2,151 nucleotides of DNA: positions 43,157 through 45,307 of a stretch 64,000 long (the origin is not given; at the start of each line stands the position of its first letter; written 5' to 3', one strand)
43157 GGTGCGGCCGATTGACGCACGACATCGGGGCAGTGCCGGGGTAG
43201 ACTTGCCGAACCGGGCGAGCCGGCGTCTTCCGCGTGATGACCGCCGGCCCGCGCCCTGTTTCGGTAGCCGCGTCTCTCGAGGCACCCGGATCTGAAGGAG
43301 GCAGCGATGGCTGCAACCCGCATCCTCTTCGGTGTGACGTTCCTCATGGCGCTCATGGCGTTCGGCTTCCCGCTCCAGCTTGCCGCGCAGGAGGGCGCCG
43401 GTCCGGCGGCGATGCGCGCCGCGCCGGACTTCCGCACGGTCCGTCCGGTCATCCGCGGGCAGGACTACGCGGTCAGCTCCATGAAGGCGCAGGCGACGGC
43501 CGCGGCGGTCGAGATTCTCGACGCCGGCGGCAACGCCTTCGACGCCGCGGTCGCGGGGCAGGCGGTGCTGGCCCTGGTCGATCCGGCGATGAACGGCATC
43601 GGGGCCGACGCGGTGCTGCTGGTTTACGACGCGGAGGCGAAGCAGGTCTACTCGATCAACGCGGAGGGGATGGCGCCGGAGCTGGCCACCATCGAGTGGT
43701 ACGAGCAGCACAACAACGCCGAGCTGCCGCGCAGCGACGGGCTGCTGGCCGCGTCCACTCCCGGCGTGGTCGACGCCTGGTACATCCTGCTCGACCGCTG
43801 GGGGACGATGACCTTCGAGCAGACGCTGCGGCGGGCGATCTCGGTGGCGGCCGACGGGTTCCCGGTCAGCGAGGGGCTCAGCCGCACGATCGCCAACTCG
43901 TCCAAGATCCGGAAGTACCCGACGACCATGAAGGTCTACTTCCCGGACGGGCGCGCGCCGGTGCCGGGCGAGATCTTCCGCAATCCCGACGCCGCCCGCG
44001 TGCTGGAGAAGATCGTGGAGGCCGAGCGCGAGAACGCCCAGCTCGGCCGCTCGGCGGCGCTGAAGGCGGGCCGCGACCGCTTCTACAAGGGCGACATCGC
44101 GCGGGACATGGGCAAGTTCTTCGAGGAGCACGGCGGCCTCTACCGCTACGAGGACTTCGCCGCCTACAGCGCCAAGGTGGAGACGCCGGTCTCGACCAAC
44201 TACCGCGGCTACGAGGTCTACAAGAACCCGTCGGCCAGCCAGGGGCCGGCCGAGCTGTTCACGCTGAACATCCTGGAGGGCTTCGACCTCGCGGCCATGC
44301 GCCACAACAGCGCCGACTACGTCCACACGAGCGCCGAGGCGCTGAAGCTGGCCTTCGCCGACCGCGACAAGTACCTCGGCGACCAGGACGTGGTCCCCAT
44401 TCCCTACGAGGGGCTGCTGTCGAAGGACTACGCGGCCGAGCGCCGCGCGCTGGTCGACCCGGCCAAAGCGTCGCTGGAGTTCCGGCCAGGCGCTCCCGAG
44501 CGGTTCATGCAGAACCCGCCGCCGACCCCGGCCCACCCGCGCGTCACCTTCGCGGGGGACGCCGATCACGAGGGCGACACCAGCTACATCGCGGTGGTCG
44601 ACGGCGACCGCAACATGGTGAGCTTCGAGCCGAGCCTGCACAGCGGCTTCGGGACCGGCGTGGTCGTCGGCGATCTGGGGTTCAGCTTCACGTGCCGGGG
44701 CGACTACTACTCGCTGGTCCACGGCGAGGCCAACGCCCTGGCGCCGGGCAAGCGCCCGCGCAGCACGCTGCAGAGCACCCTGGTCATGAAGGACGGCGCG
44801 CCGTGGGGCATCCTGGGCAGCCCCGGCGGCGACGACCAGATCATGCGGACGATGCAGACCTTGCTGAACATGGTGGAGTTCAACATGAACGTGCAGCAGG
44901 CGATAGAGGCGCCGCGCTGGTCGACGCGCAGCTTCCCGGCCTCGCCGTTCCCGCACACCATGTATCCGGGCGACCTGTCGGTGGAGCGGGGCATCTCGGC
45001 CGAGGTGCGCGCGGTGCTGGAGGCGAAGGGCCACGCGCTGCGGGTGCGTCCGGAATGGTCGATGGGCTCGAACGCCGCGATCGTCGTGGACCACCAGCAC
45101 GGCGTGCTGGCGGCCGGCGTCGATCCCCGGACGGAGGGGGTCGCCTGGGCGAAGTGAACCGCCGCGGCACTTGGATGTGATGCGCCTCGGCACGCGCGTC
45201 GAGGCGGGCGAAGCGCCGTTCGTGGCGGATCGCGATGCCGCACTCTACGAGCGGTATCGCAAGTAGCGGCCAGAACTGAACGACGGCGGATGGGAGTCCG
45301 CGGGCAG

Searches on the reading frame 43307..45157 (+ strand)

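Call 41: search_protein_families(library=pfam, proteins=[window:43307-45157:+], max_evalue=0.001)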
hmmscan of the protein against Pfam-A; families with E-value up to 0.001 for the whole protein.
window:43307-45157:+ (616 aa): 1 family
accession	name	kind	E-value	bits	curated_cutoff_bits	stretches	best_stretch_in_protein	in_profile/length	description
PF01019.26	G_glu_transpept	-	1.5e-139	466.5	27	1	69-611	2-512/512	Gamma-glutamyltranspeptidase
